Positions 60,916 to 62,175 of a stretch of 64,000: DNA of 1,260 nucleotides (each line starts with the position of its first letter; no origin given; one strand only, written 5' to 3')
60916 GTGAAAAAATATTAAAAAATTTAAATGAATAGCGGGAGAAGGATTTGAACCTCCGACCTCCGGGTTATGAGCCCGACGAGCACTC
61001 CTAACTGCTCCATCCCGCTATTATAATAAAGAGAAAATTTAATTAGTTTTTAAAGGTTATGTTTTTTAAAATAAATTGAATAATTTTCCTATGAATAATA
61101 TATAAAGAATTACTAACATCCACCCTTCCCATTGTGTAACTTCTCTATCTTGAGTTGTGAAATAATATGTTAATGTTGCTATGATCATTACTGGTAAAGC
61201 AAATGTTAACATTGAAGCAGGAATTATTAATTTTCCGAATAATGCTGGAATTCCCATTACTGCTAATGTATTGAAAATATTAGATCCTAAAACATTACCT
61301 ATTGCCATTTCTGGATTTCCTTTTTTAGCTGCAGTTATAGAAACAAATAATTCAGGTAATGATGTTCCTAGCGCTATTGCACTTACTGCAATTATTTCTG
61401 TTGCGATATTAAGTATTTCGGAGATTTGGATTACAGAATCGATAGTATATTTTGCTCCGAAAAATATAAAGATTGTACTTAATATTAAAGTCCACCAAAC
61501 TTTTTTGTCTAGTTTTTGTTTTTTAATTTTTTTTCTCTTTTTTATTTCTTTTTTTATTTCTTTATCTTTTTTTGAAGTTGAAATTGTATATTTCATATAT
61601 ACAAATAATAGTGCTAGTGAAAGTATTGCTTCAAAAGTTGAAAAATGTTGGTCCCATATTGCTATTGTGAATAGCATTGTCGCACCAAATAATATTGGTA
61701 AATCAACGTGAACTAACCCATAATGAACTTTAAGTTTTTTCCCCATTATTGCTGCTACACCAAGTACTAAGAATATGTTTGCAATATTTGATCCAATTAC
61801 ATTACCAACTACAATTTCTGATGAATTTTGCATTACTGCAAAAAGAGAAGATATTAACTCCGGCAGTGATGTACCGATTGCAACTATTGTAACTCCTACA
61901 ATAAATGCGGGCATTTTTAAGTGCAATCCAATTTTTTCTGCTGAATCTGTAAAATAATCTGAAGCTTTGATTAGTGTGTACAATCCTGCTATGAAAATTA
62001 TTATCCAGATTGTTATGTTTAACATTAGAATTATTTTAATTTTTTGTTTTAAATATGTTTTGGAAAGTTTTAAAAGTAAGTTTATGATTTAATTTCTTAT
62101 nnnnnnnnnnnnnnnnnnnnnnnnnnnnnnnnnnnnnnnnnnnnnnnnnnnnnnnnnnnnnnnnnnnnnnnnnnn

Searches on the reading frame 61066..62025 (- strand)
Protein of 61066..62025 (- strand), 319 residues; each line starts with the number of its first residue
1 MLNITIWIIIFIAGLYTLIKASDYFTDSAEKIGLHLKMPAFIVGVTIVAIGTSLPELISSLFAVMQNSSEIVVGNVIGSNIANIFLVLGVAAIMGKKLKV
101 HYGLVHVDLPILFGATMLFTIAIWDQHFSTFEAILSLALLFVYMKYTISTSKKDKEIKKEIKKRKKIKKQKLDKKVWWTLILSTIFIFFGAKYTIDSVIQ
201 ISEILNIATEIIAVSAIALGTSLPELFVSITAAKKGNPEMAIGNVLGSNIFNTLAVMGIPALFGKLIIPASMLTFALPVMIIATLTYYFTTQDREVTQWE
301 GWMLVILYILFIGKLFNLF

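Call 25: search_protein_families(library=pfam, proteins=[window:61066-62025:-], max_evalue=0.001)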
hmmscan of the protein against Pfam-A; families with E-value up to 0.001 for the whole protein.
window:61066-62025:- (319 aa): 1 family
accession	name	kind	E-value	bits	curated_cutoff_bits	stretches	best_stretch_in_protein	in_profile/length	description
PF01699.29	Na_Ca_ex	-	6.4e-65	218.2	24.9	2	176-312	2-146/151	Sodium/calcium exchanger protein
